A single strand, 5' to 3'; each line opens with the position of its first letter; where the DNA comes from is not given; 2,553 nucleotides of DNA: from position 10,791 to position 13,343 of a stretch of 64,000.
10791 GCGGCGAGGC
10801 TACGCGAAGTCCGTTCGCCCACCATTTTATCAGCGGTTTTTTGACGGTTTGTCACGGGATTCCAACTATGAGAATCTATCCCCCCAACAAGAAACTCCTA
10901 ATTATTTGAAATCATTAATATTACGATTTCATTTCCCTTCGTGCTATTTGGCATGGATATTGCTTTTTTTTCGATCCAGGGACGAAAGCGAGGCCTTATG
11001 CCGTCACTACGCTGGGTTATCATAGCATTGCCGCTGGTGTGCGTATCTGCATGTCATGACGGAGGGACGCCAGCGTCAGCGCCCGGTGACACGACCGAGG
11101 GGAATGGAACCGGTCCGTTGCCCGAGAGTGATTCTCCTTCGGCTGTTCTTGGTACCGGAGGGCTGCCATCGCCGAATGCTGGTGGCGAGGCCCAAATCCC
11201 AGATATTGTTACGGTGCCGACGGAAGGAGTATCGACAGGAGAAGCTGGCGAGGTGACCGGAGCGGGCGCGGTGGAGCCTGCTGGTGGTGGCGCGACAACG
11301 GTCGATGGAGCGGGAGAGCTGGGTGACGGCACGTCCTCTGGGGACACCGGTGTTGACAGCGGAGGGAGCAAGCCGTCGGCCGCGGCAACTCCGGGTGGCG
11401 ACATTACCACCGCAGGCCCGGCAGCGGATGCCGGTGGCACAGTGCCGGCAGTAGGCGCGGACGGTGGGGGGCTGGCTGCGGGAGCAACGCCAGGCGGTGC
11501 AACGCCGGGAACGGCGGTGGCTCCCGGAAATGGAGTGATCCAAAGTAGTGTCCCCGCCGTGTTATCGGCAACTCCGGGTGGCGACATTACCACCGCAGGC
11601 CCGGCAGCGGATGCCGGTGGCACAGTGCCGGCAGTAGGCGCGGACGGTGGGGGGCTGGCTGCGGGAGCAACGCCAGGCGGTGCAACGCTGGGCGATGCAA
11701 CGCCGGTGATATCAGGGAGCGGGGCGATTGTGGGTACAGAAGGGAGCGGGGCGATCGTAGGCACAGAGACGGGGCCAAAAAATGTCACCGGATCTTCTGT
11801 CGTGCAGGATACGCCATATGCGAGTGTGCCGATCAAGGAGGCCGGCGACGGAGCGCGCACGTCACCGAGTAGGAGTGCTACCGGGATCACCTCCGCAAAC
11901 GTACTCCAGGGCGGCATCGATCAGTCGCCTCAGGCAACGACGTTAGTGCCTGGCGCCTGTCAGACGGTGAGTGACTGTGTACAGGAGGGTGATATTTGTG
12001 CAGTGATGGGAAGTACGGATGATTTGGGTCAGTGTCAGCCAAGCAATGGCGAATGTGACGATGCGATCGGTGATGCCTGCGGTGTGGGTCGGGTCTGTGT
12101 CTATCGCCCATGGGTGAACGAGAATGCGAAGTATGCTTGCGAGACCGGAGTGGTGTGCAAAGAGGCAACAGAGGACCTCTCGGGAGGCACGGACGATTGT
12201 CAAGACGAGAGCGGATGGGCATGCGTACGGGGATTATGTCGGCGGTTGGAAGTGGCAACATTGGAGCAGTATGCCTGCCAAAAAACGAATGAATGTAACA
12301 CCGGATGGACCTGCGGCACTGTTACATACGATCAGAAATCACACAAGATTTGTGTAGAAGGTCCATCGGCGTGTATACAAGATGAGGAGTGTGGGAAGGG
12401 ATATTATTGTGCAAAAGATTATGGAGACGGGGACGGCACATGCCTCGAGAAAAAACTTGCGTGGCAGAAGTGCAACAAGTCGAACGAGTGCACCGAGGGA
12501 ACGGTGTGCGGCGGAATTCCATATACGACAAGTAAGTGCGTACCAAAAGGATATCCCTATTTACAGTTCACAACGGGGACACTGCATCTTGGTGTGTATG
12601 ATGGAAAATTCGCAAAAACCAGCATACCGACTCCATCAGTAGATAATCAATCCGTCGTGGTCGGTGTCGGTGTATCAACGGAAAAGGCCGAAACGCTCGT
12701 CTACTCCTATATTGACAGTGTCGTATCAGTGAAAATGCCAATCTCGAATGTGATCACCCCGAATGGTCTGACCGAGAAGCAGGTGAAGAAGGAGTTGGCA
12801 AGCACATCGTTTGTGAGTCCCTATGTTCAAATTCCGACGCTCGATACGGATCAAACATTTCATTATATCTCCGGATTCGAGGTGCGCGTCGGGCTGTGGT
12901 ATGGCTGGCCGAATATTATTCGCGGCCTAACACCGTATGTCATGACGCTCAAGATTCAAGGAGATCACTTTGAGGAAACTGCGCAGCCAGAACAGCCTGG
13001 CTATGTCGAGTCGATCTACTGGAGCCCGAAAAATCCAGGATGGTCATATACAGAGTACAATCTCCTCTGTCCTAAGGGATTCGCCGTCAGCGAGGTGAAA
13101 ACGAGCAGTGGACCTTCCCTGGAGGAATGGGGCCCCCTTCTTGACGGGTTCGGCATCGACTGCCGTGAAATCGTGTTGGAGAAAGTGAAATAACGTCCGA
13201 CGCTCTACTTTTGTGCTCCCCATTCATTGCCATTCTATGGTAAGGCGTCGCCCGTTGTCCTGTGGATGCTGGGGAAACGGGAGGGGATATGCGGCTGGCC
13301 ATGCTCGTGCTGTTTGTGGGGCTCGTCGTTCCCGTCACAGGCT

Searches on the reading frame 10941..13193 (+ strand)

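Call 92: search_protein_families(library=pfam, proteins=[window:10941-13193:+], max_evalue=0.00001)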
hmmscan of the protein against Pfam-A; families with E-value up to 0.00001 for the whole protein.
window:10941-13193:+ (750 aa): 1 family
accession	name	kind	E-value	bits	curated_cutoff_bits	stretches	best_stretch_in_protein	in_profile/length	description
PF04706.18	Dickkopf_N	-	1.6e-07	32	25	1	478-523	2-45/51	Dickkopf N-terminal cysteine-rich region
